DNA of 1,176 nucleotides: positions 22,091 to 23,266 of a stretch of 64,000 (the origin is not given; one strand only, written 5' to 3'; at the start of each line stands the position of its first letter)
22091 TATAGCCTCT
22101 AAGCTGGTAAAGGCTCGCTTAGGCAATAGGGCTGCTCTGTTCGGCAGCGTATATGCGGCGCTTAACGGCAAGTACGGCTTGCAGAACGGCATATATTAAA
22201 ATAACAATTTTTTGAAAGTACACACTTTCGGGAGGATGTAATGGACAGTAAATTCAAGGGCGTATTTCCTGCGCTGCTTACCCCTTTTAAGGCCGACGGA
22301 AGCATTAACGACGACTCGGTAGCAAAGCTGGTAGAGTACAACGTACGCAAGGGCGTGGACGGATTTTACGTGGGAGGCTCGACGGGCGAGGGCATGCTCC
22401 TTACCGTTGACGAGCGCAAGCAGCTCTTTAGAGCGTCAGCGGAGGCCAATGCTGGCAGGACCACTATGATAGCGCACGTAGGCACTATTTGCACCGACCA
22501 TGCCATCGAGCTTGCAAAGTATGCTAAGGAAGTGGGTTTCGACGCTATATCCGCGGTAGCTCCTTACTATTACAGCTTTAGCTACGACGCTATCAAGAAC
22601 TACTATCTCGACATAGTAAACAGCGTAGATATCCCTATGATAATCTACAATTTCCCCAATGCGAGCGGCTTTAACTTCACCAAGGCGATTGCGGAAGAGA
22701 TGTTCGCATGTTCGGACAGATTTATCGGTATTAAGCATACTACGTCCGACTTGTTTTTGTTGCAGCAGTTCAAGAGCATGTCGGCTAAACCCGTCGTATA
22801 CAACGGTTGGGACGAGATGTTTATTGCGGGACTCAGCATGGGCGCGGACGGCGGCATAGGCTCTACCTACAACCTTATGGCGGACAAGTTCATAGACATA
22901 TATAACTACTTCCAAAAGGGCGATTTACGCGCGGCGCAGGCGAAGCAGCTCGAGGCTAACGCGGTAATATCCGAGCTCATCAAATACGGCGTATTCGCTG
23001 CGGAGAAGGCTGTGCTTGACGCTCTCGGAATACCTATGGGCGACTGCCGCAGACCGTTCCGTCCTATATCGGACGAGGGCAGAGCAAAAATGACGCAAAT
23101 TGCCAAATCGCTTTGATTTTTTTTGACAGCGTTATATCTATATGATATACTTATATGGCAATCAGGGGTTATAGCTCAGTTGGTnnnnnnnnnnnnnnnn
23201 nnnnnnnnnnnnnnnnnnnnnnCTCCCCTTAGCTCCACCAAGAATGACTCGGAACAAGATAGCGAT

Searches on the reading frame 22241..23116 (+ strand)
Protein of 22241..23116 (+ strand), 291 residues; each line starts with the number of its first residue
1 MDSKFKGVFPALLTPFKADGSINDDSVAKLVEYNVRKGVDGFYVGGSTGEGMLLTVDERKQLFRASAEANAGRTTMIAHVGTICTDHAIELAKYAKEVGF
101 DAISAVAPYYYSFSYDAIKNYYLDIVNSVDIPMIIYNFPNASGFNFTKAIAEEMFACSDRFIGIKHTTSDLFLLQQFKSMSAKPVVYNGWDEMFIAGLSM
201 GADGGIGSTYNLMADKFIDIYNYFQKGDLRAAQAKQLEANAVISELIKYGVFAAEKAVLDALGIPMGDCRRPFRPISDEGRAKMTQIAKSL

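Call 11: search_protein_families(library=pfam, proteins=[window:22241-23116:+], max_evalue=0.001)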
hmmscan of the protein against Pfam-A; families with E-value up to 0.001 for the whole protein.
window:22241-23116:+ (291 aa): 1 family
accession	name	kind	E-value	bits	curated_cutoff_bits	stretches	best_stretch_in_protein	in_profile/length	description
PF00701.28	DHDPS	-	7.4e-74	248.5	22.1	1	4-289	1-287/289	Dihydrodipicolinate synthetase family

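Call 30: find_encoding_contigs(protein=window:22241-23116:+, flank=10000, max_places=6)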
Protein window:22241-23116:+ (291 aa): 24 contigs read that carry it; 6 places shown.
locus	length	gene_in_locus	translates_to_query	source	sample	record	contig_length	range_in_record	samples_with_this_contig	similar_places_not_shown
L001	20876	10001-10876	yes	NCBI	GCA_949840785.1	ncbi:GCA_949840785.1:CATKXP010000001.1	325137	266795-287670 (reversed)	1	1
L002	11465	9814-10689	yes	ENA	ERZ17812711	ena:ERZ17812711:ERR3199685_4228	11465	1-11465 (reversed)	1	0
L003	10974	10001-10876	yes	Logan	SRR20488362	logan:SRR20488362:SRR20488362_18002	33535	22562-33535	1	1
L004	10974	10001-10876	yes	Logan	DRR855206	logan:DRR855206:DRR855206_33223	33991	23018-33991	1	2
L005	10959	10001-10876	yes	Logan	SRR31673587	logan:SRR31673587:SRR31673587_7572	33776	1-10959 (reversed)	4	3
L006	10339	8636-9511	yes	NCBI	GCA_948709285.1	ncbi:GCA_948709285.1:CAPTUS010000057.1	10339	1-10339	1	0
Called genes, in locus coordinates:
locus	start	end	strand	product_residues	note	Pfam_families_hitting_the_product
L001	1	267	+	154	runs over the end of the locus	-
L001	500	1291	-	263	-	PF00657:Lipase_GDSL, PF13472:Lipase_GDSL_2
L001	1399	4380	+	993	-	-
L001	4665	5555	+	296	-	PF00294:PfkB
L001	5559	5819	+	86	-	PF12637:TSCPD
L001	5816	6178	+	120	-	-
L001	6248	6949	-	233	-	PF07947:YhhN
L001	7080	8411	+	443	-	PF24316:Tli3 (faint), PF25852:DUF6242_C (faint), PF13859:BNR_3, PF02012:BNR (faint), PF13088:BNR_2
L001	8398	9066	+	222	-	PF04131:NanE, PF00218:IGPS (weak), PF00478:IMPDH (weak)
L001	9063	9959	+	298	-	PF00480:ROK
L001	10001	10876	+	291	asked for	PF00701:DHDPS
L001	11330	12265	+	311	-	PF13102:Phage_int_SAM_5, PF14659:Phage_int_SAM_3, PF00589:Phage_integrase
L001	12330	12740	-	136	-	PF00293:NUDIX, PF14815:NUDIX_4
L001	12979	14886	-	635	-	PF00664:ABC_membrane, PF02463:SMC_N (weak), PF00005:ABC_tran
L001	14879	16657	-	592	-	PF00664:ABC_membrane, PF00005:ABC_tran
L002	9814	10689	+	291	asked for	PF00701:DHDPS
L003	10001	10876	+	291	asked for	PF00701:DHDPS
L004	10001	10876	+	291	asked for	PF00701:DHDPS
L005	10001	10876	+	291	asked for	PF00701:DHDPS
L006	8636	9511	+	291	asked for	PF00701:DHDPS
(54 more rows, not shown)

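Call 59: list_cluster_members(proteins=[window:22241-23113:+, window:21303-22196:+, window:19320-20648:+, window:27119-28894:-, window:13639-16617:+, window:9157-10695:+, window:1469-4684:+])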
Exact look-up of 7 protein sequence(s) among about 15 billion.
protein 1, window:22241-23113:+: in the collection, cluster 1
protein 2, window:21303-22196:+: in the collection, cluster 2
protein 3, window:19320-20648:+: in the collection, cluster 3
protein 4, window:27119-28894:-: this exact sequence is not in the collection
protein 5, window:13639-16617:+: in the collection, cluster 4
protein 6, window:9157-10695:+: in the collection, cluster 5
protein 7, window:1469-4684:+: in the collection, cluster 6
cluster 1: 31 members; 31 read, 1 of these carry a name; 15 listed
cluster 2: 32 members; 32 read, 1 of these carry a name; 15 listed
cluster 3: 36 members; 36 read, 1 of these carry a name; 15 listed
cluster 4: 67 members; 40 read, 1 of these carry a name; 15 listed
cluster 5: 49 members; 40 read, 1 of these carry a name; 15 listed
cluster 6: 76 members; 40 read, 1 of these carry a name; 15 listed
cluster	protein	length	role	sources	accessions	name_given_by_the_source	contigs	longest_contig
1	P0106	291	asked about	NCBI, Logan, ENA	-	-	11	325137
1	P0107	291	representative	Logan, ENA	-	-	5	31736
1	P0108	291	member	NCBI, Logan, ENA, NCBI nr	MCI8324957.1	MAG: N-acetylneuraminate lyase [Clostridia bacterium] | N-acetylneuraminate lyase [Clostridia bacterium]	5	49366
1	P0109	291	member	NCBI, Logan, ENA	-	-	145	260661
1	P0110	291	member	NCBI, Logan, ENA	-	-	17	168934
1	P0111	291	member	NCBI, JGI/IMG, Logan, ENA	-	-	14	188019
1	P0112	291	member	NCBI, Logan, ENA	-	-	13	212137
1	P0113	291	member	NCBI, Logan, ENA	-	-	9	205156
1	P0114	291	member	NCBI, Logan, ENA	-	-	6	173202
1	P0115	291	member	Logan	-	-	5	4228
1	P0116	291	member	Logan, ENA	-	-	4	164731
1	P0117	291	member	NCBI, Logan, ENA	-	-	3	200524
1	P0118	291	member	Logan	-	-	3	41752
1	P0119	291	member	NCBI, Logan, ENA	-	-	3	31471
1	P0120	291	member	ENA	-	-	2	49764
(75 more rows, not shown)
